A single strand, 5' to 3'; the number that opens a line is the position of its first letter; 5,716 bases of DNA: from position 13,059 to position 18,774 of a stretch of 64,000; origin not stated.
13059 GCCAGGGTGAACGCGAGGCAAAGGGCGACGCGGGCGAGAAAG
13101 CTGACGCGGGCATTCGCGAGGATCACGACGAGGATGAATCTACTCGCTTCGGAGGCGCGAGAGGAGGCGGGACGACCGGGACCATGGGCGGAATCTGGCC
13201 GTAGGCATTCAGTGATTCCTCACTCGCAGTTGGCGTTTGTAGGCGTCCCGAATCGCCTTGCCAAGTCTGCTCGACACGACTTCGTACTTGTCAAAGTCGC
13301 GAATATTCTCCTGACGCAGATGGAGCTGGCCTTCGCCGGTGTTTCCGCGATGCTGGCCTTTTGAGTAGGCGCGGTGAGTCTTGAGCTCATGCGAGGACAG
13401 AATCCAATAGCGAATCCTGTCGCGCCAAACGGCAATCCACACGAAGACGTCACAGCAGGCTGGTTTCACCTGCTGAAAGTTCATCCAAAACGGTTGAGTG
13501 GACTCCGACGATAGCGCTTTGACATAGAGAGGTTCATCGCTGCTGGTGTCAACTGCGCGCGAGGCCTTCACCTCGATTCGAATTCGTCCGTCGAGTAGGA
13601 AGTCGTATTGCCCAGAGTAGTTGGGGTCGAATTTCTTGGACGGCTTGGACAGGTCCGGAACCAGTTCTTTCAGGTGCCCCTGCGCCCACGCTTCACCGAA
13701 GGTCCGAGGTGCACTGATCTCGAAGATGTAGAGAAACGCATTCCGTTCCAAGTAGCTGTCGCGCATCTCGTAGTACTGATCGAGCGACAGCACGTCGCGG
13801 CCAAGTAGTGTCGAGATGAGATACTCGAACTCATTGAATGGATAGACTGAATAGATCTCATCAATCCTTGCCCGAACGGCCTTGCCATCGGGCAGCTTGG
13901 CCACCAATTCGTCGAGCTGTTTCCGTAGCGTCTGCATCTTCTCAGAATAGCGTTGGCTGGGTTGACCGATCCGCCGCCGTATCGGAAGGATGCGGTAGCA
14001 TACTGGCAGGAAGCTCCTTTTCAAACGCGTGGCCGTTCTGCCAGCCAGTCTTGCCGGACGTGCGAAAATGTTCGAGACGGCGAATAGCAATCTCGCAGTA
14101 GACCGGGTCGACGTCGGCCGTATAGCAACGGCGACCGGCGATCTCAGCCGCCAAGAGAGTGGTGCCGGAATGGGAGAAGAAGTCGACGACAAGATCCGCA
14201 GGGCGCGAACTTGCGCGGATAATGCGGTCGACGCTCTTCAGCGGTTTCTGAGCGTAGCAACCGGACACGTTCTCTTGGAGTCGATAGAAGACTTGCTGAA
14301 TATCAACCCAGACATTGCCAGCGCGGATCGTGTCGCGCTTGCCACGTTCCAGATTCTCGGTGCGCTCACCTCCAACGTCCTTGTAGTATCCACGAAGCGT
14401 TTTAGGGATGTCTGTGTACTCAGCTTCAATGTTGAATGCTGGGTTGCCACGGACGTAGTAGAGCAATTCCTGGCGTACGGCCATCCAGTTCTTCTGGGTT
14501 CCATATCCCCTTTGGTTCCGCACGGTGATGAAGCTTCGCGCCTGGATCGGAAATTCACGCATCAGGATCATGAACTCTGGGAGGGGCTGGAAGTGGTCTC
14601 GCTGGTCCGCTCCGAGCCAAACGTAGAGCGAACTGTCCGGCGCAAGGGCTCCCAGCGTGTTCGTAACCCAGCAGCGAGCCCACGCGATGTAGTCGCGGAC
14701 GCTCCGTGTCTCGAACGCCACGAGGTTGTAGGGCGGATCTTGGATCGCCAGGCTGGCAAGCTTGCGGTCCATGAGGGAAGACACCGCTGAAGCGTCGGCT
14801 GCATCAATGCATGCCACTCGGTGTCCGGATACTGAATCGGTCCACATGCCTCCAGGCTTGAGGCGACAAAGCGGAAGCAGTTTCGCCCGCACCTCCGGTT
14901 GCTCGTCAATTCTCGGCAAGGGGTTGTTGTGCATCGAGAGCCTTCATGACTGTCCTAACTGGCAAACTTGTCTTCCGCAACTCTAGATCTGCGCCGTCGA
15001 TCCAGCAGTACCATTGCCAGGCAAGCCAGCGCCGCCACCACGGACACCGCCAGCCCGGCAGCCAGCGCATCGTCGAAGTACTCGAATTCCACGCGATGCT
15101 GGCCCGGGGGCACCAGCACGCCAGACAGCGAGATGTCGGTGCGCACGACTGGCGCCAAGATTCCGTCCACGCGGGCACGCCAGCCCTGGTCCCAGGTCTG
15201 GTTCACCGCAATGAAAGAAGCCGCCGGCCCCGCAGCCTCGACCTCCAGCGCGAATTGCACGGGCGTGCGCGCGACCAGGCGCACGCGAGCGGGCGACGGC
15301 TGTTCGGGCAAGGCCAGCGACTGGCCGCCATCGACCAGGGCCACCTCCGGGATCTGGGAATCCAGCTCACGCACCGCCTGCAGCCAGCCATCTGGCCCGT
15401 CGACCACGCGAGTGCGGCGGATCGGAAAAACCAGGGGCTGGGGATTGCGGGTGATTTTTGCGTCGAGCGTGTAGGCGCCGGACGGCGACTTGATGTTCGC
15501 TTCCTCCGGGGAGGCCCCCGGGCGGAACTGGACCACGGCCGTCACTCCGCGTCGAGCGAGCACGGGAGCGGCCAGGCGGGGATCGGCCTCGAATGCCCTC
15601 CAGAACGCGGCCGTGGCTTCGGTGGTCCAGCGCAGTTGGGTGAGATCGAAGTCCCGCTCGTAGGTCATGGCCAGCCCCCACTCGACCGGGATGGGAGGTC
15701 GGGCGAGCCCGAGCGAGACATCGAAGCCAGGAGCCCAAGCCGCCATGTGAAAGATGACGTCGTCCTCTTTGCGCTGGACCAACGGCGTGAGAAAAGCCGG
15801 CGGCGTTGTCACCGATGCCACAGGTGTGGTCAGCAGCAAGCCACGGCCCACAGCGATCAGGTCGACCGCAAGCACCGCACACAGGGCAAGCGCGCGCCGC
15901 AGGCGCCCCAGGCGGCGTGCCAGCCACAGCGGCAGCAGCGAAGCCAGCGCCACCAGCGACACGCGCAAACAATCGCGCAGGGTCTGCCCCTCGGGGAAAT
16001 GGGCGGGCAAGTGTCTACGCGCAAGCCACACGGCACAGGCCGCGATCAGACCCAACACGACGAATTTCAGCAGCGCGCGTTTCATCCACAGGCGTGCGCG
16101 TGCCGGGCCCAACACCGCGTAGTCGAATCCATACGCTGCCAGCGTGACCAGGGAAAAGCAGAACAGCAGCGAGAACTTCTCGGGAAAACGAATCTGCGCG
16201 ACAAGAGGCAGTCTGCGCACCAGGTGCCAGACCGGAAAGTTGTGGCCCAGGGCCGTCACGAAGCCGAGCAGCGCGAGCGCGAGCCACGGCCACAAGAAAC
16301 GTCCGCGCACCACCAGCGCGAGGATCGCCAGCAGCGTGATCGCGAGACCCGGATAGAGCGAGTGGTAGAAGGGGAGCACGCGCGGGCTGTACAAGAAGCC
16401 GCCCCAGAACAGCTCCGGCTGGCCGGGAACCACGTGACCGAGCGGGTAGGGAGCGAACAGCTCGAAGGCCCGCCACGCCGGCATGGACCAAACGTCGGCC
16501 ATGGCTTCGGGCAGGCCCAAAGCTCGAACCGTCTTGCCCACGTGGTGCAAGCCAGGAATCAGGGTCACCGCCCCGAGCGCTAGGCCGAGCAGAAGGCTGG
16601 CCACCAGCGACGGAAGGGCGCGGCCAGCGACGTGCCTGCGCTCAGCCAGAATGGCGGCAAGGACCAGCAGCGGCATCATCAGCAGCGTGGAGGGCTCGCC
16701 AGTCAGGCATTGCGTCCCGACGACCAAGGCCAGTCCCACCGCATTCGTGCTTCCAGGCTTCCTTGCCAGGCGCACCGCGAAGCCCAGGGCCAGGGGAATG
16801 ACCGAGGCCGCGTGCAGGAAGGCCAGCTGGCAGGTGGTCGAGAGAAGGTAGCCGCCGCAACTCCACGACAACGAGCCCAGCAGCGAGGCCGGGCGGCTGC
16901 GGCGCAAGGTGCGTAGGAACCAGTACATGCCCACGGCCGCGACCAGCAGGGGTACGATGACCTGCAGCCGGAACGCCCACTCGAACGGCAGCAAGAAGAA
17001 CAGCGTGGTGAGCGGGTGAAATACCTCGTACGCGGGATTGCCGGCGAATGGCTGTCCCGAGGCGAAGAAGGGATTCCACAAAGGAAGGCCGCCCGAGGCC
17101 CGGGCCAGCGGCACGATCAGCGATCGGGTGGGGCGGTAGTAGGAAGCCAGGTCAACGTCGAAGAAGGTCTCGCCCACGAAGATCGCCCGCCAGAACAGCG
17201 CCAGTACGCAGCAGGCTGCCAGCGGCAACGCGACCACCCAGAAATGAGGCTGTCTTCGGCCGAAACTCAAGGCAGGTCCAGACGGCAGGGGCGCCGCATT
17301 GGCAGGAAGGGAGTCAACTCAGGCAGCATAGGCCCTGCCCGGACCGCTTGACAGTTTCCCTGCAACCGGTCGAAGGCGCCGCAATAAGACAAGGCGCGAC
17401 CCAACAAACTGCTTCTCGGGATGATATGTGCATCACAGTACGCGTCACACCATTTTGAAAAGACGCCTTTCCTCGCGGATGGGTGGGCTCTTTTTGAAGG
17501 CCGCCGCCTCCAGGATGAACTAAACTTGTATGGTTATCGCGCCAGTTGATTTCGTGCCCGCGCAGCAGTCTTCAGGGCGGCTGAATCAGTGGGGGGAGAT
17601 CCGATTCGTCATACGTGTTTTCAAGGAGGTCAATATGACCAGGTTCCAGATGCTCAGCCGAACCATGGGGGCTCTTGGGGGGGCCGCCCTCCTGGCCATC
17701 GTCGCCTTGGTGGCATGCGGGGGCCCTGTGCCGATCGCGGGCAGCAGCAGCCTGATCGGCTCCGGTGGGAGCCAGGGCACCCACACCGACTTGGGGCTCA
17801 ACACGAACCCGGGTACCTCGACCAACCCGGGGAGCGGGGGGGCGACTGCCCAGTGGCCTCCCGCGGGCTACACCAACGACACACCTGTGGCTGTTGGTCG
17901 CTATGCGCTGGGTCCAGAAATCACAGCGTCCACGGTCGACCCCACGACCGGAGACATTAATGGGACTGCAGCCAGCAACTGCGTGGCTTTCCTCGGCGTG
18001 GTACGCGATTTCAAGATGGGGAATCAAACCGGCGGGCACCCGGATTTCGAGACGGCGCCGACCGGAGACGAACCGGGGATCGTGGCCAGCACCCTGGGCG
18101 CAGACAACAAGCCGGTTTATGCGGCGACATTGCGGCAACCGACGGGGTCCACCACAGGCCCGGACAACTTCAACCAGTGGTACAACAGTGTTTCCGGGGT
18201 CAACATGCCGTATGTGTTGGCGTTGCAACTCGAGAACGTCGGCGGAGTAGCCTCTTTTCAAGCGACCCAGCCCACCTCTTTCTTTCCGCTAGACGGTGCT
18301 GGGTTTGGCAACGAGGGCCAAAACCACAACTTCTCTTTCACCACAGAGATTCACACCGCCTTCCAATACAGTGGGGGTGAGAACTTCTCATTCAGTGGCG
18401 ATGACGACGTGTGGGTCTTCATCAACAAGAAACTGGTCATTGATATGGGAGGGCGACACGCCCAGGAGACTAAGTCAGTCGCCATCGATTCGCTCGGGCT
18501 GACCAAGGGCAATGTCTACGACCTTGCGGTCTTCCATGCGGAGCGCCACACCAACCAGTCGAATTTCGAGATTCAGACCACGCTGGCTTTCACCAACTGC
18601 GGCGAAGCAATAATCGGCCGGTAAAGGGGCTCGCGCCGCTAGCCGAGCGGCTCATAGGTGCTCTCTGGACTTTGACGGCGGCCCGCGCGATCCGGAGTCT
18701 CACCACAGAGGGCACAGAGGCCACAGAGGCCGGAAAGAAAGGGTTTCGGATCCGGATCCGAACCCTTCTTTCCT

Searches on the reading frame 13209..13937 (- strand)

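Call 61: search_protein_families(library=padloc, proteins=[window:13209-13937:-], max_evalue=0.01)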
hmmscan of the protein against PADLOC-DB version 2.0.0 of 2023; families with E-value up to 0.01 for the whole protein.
window:13209-13937:- (242 aa): 1 family
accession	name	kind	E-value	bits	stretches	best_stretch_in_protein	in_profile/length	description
PDLC03414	REase_II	-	1.6e-74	248.6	1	21-234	30-243/244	Type II restriction enzyme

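Call 62: search_protein_families(library=pfam, proteins=[window:13209-13937:-], max_evalue=0.1)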
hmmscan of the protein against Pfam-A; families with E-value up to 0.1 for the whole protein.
window:13209-13937:- (242 aa): 0 families

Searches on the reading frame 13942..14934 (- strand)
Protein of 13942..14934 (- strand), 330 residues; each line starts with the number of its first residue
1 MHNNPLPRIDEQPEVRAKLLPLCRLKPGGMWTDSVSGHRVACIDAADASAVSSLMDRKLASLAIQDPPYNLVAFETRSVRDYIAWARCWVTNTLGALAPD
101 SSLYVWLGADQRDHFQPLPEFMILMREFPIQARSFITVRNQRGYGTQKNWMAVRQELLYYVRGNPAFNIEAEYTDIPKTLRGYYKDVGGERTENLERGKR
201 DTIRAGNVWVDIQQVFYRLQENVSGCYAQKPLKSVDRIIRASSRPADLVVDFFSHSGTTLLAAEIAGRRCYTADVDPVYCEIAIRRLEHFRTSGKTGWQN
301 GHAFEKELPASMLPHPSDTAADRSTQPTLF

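Call 61: search_protein_families(library=padloc, proteins=[window:13942-14934:-], max_evalue=0.01)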
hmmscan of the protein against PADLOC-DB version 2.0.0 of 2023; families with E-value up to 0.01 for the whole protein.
window:13942-14934:- (330 aa): 44 families (the best 25 are shown)
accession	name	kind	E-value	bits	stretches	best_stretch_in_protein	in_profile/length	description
PDLC03299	MTase_II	-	4.8e-25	86.6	1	53-289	27-259/296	Type II methyltransferase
PDLC03229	MTase_II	-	3.9e-20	70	2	229-296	342-409/436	Type II methyltransferase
PDLC03371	MTase_II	-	1.7e-19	68.4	1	53-291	23-256/260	Type II methyltransferase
PDLC03238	MTase_II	-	1.1e-18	65.5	1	62-278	145-356/428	Type II methyltransferase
PDLC03320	MTase_II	-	1.1e-17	62.1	1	52-292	45-279/289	Type II methyltransferase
PDLC03327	MTase_II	-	5.9e-17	59.9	1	52-292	52-289/319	Type II methyltransferase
PDLC03300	MTase_II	-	3.7e-16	57.1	1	79-289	83-278/302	Type II methyltransferase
PDLC03265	MTase_II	-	1.1e-14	52.7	1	228-289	269-330/333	Type II methyltransferase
PDLC03339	MTase_II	-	4.1e-12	43.6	1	205-290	191-274/399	Type II methyltransferase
PDLC03353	MTase_II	-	1.1e-11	42.8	1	55-290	23-253/260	Type II methyltransferase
PDLC03230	MTase_II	-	1.5e-11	42.2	1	60-287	55-282/360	Type II methyltransferase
PDLC03387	MTase_II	-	3e-10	37.7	1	225-288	213-276/289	Type II methyltransferase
PDLC03633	MTase_III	-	7e-10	36.2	1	144-288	210-354/616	Type III methyltransferase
PDLC03732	oMTase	-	1.2e-09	36.1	1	228-289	189-250/258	orphan methyltransferase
PDLC03216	MTase_II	-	5.5e-09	33.5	1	228-294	196-262/364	Type II methyltransferase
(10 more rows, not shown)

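Call 62: search_protein_families(library=pfam, proteins=[window:13942-14934:-], max_evalue=0.1)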
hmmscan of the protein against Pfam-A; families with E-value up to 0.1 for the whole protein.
window:13942-14934:- (330 aa): 2 families
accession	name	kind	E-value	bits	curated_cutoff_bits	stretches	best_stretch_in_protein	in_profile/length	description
PF01555.25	N6_N4_Mtase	-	1.9e-23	84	26.7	1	62-284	3-220/221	DNA methylase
PF22332.1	TAZ1_RBM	-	0.028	14.6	27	1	211-229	14-32/34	RAP1 binding motif of TAZ1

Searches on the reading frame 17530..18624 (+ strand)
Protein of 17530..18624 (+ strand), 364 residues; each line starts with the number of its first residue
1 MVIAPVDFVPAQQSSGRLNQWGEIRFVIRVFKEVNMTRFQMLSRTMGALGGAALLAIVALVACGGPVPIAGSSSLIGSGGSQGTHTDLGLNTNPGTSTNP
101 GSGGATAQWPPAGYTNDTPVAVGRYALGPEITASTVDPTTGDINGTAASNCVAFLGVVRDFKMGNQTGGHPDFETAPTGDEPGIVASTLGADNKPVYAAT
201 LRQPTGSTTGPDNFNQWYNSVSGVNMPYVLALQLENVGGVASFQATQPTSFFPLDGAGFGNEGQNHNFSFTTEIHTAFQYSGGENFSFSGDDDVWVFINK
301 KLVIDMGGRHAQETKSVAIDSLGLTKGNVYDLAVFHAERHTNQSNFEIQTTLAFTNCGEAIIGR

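Call 3: search_protein_families(library=pfam, proteins=[window:17530-18624:+], max_evalue=0.1)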
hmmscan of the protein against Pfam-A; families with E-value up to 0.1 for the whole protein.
window:17530-18624:+ (364 aa): 1 family
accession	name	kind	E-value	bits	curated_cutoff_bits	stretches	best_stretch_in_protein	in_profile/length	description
PF07691.17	PA14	-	1.7e-12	47.8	24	1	257-357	35-136/147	PA14 domain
